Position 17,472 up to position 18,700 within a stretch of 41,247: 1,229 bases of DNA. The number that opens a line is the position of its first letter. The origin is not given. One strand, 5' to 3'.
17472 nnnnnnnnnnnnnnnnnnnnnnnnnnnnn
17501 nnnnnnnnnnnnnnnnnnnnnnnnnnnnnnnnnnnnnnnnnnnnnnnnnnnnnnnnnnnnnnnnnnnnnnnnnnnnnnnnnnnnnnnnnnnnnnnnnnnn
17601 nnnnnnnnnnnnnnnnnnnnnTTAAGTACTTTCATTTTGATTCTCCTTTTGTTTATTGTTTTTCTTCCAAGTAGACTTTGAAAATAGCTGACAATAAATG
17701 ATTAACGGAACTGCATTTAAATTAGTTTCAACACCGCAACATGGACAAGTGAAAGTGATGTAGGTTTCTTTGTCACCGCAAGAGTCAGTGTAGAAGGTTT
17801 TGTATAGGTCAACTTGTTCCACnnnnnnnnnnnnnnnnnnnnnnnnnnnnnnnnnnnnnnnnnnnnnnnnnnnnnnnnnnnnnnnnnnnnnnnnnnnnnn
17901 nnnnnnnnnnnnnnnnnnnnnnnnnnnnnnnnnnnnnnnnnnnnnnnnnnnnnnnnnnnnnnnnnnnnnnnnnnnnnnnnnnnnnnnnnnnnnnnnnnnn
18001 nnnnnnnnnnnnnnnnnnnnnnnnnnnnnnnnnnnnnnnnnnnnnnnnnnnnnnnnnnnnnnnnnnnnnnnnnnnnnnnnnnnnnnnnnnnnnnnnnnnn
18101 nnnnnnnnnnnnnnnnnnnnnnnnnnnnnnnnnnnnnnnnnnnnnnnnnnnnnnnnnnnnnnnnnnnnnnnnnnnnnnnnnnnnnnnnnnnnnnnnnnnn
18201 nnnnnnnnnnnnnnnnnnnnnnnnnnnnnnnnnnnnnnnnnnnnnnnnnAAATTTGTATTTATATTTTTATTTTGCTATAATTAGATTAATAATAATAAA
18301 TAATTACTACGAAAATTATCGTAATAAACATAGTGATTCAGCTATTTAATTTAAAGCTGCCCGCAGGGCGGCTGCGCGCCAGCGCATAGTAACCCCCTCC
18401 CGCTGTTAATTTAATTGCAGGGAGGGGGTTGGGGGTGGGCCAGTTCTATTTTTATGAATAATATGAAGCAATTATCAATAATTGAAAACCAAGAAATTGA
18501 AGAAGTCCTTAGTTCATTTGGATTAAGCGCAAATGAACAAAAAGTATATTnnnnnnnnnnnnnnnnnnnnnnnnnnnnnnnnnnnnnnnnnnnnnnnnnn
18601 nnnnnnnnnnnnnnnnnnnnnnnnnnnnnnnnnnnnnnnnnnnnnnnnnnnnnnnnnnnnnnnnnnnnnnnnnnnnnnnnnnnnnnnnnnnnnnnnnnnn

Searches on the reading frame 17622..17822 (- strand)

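Call 15: search_protein_families(library=pfam, proteins=[window:17622-17822:-], max_evalue=0.01)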
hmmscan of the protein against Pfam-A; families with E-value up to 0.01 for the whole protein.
window:17622-17822:- (66 aa): 1 family
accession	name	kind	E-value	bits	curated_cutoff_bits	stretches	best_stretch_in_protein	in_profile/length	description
PF24440.1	DUF7559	-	0.0012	19.5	27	1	4-39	16-51/52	Family of unknown function (DUF7559)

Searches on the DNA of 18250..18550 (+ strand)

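Call 7: search_rna_families(source=window, start=18250, end=18550, threshold=evalue, max_evalue=10, show_alignments=3)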
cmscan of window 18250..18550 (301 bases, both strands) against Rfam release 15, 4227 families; matches with E-value up to 10: 7.
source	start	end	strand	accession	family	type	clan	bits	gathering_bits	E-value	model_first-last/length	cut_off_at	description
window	18442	18499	+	RF04331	Plastid-clpP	Cis-reg;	-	19.3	55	0.67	1-69/69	no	Plastid-clpP 5UTR RNA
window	18391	18430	-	RF04341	Plastid-psbJ-5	Cis-reg;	CL00152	18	53.1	0.85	11-48/59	no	Plastid-psbJ-5 3UTR RNA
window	18460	18500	+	RF02415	rliG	Gene; sRNA;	-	17.2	55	0.15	222-262/267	no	Listeria sRNA rliG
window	18390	18431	+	RF04096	mir-4433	Gene; miRNA;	-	16.9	77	0.95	1-83/83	no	mir-4433 microRNA precursor family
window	18390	18431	-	RF04096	mir-4433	Gene; miRNA;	-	16.5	77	1.2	1-83/83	no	mir-4433 microRNA precursor family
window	18250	18494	+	RF02546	LSU_trypano_mito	Gene; rRNA;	CL00112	14.7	60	0.41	51-561/561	5'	Trypanosomatid mitochondrial large subunit ribosomal RNA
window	18349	18419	-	RF01388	isrD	Gene; sRNA;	-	12.3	37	8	1-51/51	no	isrD Hfq binding RNA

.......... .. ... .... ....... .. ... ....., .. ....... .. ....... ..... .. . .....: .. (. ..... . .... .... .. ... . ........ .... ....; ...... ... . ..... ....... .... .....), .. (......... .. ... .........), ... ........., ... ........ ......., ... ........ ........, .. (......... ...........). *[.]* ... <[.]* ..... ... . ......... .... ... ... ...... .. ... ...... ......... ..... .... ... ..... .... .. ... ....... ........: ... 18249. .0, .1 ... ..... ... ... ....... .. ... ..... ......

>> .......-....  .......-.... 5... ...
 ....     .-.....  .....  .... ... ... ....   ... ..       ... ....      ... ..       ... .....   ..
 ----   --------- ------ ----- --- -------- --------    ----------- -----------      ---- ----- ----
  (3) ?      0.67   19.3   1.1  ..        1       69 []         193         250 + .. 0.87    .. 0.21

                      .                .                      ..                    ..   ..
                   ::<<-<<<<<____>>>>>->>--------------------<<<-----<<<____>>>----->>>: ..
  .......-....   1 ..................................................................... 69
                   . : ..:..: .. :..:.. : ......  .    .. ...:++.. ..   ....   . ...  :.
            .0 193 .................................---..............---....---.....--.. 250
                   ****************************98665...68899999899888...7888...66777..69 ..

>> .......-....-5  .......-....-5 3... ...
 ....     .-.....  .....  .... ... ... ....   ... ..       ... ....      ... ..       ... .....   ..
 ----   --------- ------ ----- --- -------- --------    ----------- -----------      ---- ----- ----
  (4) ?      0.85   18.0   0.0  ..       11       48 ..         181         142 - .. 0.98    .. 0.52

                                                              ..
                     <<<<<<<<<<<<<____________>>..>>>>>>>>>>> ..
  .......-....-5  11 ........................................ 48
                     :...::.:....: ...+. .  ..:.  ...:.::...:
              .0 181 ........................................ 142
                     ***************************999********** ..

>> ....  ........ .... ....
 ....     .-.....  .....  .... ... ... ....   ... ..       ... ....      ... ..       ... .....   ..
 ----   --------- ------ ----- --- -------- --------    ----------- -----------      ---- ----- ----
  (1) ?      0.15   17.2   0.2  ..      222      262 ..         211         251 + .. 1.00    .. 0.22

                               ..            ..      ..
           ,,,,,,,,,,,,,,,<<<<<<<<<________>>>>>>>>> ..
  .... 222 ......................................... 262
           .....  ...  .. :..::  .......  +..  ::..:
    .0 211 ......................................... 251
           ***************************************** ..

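Call 41: build_rna_model(alignment_id=A4, structure=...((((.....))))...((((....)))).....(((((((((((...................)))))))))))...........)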
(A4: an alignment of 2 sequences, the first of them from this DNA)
Model R1 built from alignment A4 (2 sequences, 88 columns); structure: as given.
model positions 88; base pairs 19; branch points 2; effective number of sequences 1.13; information 0.648 bits per position. Calibrated on 0.2 Mb of random sequence (short: E-values are rough).
structure used (alignment columns):
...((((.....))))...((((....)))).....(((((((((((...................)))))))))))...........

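Call 42: search_with_rna_model(model_id=R1, sources=[window, L123, L124, L125, L126, L127, L128, L129, L130], max_evalue=10, show_alignments=4)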
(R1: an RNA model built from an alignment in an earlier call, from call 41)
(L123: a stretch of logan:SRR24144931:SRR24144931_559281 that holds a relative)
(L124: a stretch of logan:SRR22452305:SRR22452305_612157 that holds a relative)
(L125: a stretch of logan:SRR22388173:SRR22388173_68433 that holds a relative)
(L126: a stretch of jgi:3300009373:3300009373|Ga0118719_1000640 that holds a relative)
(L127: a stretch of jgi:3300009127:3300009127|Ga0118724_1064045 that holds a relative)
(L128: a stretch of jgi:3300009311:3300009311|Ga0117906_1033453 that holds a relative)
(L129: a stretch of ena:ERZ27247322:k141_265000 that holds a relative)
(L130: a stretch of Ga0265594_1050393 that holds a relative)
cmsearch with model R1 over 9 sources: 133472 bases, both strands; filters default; matches with E-value up to 10: 4.
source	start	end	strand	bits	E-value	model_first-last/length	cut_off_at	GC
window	18355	18441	+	107.8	3.6e-25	1-88/88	no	0.67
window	26388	26508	+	71.2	7.3e-16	1-88/88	no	0.55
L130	1418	1538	-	71.2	7.3e-16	1-88/88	no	0.55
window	18391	18430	-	19.8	0.0086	37-77/88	no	0.52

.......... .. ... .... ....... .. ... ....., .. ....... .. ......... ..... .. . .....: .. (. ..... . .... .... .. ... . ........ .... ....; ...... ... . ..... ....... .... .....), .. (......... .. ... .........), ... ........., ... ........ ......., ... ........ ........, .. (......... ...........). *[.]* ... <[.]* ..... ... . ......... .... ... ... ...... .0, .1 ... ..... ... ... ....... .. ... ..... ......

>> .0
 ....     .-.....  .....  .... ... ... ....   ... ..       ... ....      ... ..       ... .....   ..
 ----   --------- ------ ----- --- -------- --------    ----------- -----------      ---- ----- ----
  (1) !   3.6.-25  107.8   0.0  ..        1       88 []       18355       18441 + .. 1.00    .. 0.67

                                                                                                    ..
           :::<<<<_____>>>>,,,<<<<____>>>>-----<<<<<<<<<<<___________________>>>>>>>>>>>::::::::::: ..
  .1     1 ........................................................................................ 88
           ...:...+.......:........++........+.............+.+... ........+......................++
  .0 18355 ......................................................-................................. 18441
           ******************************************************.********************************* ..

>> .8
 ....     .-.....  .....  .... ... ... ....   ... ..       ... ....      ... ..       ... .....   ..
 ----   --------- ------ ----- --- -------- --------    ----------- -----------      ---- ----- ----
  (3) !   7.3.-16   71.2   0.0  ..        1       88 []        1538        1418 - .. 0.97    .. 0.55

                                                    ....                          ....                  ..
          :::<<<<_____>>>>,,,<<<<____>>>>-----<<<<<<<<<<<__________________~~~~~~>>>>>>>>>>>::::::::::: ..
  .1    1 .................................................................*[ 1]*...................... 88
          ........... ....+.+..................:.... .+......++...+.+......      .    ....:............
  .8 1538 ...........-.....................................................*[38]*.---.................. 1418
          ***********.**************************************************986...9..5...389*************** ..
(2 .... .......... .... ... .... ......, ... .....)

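Call 46: search_dna_similar(query=window:18345-18450:+, collection=plasmids, mode=distant, max_evalue=1, max_rows=10)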
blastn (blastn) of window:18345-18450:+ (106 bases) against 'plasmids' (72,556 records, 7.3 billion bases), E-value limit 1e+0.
Records with a match: 12; places in all: 12; records where one place covers at least 80% of the query: 0.
Best place of each record, by identity: 90-95% 11; 80-90% 1.
By first word of the organism name: Pseudomonas 9; Azospirillum 1; Pseudarthrobacter 1; Actinomyces 1.
By predicted mobility (MOB-suite, as given by PLSDB): conjugative 9; non-mobilizable 2; mobilizable 1.
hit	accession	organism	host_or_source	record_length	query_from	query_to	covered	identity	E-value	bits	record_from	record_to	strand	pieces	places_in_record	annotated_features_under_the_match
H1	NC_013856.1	Azospirillum sp. B510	-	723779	9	41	31%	87.9%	7e-2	43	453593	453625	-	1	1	none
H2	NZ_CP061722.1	Pseudarthrobacter sp. BIM B-2242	cell culture,paddy soil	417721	13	42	28%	90.0%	9e-1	39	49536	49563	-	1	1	hypothetical protein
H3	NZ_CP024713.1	Pseudomonas syringae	-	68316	4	29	25%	92.3%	9e-1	39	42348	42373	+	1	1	transcription termination/antitermination NusG family protein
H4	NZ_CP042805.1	Pseudomonas amygdali pv. tabaci str. ATCC 11528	-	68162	4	29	25%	92.3%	9e-1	39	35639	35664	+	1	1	transcription termination/antitermination NusG family protein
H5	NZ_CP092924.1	Pseudomonas syringae group genomosp. 7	Tagetes erecta L,cell culture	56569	4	29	25%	92.3%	9e-1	39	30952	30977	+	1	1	transcription termination/antitermination NusG family protein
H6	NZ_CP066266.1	Pseudomonas syringae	Prunus avium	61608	4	29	25%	92.3%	9e-1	39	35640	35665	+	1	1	transcription termination/antitermination NusG family protein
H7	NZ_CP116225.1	Actinomyces oris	Homo sapiens,Cell culture,oral cavity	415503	11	36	25%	92.3%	9e-1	39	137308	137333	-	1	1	ABC transporter permease subunit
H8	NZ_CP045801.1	Pseudomonas syringae USA011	stream water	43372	4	29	25%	92.3%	9e-1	39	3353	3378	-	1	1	transcription termination/antitermination NusG family protein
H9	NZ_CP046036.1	Pseudomonas coronafaciens pv. oryzae str. 1_6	-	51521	4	29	25%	92.3%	9e-1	39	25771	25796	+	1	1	transcription termination/antitermination NusG family protein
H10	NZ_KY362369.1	Pseudomonas syringae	sweet cherry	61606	4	29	25%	92.3%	9e-1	39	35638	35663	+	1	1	transcription termination/antitermination NusG family protein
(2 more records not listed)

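Call 94: search_with_rna_model(model_id=R1, sources=[L121, L122, L376, L377, L378, L131, L132, L133, L134, L135, L136], max_evalue=1)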
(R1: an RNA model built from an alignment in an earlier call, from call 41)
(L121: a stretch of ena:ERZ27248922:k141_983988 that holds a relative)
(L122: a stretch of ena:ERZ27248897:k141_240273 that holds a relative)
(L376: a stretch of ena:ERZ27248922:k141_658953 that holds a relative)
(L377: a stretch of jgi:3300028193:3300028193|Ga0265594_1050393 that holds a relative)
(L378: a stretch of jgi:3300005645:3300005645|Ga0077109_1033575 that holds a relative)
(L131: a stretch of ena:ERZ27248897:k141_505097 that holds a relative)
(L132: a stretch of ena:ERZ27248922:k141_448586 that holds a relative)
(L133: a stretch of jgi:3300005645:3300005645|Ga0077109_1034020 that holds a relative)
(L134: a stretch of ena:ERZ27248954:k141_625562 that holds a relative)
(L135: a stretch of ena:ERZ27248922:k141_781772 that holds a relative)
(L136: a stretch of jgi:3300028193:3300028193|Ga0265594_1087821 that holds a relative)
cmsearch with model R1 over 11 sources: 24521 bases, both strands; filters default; matches with E-value up to 1: 7.
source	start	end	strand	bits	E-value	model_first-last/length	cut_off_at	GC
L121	1817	1903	+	107.8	6.6e-26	1-88/88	no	0.67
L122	625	711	+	107.8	6.6e-26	1-88/88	no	0.67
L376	1466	1586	-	71.2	1.3e-16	1-88/88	no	0.55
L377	1418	1538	-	71.2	1.3e-16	1-88/88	no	0.55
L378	1542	1662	+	71.2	1.3e-16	1-88/88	no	0.55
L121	1853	1892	-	19.8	0.0016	37-77/88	no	0.52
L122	661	700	-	19.8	0.0016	37-77/88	no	0.52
